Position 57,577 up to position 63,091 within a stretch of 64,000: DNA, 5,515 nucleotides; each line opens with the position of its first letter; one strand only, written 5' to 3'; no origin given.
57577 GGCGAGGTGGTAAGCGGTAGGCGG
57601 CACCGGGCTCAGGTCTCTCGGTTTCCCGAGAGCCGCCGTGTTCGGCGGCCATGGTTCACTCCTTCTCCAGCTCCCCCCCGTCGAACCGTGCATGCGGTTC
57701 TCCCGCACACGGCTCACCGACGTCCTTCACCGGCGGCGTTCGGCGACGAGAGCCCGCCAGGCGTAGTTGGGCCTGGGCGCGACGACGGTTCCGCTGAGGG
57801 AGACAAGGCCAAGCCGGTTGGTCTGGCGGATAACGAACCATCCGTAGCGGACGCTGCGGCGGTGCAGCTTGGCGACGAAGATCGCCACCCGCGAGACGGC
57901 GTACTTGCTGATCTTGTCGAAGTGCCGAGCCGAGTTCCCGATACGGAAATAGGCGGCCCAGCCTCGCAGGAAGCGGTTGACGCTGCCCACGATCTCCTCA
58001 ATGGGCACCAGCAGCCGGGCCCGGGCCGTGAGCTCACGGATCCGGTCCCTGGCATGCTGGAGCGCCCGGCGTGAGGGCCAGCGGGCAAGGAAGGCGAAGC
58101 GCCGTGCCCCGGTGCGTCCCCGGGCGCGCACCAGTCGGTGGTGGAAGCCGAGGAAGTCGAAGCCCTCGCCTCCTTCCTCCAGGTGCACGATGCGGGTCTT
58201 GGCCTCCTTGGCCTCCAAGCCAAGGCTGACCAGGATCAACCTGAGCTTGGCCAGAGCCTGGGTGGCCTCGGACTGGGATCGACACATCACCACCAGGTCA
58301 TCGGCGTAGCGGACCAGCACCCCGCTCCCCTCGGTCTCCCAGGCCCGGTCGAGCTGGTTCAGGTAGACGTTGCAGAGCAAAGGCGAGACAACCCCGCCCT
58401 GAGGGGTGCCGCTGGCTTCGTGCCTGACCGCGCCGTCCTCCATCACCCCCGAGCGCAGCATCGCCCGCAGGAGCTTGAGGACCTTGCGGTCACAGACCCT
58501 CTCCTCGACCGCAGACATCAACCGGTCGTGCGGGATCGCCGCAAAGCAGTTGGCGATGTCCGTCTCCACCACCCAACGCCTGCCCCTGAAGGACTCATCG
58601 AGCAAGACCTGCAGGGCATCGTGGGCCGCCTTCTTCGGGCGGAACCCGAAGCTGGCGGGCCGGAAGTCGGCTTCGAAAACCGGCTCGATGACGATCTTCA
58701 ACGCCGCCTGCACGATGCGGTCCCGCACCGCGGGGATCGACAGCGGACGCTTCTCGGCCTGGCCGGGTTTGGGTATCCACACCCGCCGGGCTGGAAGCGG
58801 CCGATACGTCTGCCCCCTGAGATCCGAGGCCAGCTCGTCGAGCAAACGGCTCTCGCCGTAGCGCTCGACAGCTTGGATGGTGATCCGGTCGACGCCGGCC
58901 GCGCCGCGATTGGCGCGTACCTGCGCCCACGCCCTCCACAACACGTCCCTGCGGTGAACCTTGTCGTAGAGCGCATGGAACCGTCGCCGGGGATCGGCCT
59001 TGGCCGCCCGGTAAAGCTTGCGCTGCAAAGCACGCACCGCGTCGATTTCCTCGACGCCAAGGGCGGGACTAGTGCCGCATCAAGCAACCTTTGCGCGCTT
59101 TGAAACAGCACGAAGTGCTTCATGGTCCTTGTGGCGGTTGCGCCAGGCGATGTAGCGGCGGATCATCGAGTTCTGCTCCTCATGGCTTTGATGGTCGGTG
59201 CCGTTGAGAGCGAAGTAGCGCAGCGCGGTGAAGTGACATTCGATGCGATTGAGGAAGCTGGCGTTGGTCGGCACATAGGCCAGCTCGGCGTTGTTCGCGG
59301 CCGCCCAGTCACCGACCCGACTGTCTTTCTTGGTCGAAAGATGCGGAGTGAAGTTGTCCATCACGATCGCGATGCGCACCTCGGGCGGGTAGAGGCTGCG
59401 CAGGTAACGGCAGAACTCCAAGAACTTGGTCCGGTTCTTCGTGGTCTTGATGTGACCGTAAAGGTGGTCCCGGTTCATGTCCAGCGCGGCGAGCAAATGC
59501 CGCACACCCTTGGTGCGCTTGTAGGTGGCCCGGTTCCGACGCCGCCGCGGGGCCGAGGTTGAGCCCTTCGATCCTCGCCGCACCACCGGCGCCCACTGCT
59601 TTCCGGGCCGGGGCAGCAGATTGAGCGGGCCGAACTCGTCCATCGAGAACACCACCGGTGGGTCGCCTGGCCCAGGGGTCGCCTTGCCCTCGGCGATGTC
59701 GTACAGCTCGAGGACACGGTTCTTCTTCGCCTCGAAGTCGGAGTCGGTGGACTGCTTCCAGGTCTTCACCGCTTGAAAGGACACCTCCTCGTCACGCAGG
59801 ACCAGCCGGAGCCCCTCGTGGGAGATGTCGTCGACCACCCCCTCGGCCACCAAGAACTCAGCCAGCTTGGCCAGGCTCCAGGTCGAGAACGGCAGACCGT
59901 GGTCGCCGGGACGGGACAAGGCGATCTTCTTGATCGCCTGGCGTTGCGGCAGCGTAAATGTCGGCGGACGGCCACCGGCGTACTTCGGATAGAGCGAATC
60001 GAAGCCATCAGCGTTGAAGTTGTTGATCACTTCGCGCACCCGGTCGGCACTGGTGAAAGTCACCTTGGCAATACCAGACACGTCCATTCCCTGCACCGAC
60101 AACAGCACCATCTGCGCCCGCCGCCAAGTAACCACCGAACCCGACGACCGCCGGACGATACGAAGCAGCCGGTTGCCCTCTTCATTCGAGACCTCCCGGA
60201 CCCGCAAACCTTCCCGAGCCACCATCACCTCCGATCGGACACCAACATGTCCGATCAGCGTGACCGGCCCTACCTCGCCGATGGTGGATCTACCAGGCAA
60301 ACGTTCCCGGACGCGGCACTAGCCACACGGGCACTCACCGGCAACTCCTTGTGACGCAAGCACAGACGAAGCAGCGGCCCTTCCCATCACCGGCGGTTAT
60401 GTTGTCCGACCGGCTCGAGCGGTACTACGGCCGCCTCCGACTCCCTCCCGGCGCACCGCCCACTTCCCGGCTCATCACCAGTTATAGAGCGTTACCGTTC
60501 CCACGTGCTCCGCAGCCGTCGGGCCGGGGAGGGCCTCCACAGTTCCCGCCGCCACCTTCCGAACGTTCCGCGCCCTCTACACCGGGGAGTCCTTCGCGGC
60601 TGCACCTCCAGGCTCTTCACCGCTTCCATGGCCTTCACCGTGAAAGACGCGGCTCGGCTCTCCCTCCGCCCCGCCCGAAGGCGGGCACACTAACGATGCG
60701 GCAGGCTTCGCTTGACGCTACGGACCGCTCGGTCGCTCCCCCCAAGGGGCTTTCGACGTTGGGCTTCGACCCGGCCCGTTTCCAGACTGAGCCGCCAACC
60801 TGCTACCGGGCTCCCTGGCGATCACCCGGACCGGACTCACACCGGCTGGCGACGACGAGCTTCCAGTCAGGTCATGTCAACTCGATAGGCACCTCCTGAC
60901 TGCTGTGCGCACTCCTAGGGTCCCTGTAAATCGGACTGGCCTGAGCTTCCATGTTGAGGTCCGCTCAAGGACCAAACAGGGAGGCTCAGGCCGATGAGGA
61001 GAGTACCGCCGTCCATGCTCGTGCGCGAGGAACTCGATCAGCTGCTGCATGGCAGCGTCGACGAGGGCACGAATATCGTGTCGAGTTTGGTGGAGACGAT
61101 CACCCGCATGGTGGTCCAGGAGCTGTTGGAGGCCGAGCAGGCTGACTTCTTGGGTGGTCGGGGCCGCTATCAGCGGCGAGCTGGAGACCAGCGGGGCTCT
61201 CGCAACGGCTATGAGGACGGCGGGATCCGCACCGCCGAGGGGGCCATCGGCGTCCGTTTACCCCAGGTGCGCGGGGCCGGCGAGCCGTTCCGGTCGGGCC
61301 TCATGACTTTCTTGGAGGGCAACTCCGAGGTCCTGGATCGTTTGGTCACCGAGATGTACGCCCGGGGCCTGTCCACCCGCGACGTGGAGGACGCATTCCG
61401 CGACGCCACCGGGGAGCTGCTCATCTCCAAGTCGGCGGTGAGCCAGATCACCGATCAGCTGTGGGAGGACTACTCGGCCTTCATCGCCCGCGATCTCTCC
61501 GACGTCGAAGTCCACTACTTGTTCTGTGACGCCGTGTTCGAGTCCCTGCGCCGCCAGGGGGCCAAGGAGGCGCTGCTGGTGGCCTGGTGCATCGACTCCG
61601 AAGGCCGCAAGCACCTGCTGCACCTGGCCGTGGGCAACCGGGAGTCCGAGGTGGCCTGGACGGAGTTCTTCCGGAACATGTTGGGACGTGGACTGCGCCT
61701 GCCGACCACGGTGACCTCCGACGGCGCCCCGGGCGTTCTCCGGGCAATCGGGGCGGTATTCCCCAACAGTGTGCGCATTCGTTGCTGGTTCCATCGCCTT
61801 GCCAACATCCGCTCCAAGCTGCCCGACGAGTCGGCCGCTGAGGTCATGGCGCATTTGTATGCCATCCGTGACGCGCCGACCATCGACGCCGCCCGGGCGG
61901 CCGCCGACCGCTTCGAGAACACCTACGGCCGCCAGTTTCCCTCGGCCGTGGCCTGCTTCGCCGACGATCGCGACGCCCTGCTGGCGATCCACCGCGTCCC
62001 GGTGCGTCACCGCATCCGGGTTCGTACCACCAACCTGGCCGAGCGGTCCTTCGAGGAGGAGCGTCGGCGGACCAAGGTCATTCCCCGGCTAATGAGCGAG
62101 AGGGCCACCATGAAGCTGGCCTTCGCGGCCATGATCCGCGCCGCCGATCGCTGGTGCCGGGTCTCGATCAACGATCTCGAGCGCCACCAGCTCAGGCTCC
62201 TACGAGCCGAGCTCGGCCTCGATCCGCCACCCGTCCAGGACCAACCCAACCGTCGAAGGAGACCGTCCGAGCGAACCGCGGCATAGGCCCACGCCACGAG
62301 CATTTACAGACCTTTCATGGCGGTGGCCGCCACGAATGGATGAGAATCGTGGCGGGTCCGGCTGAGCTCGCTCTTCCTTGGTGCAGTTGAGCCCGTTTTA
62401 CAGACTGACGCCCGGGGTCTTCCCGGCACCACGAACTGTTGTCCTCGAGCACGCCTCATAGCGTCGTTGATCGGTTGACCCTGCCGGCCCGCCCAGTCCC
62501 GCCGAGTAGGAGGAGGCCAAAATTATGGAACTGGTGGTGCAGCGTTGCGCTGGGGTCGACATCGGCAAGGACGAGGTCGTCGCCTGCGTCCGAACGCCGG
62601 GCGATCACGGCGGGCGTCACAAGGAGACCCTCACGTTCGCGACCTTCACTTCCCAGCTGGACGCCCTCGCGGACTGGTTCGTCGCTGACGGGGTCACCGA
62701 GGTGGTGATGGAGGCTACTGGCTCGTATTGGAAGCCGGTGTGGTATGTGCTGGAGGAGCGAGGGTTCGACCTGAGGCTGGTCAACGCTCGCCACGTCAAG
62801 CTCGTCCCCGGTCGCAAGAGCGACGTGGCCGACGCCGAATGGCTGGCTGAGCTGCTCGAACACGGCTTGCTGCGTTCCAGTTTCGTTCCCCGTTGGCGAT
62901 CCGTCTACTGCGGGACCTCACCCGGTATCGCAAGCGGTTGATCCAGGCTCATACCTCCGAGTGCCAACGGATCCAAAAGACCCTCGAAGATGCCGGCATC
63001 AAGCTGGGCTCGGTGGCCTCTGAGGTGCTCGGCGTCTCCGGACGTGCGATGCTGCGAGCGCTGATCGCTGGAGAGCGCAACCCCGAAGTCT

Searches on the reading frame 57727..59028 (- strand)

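Call 49: search_protein_families(library=pfam, max_evalue=0.001, proteins=[window:57727-59028:-])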
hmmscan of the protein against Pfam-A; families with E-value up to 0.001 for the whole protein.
window:57727-59028:- (433 aa): 2 families
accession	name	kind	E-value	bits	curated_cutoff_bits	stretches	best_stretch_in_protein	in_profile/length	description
PF00078.32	RVT_1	-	4.4e-40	138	29.6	1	85-296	1-204/205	Reverse transcriptase (RNA-dependent DNA polymerase)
PF08388.16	GIIM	-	7.2e-13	48.8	23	1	324-395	2-73/80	Group II intron, maturase-specific domain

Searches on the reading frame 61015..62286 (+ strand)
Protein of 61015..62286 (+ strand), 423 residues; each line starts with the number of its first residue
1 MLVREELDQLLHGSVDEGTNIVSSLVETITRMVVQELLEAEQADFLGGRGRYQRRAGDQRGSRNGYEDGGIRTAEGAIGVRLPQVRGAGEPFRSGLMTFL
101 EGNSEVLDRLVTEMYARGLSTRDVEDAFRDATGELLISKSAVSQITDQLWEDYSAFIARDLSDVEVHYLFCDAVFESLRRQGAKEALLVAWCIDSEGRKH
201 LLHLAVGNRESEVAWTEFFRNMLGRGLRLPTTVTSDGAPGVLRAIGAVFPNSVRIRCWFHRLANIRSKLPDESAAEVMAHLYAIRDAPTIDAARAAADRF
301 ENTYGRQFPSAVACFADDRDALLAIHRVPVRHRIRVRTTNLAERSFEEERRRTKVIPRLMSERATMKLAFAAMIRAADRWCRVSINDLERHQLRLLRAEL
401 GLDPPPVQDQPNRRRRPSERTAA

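Call 49: search_protein_families(library=pfam, max_evalue=0.001, proteins=[window:61015-62286:+])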
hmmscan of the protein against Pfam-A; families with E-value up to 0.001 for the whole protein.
window:61015-62286:+ (423 aa): 2 families
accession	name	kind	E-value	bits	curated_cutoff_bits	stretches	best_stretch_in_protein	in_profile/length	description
PF00872.24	Transposase_mut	-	6.8e-65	219.8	21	1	5-381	5-377/379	Transposase, Mutator family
PF10551.15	MULE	-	7e-07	30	27.6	1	183-263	13-98/99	MULE transposase domain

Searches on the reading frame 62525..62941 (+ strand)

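Call 50: search_protein_families(library=pfam, max_evalue=0.001, proteins=[window:62525-62941:+])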
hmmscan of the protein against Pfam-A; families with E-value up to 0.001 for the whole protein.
window:62525-62941:+ (138 aa): 1 family
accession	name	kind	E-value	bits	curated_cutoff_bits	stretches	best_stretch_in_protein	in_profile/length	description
PF01548.23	DEDD_Tnp_IS110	-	5.2e-20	72.2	29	1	9-121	1-117/155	Transposase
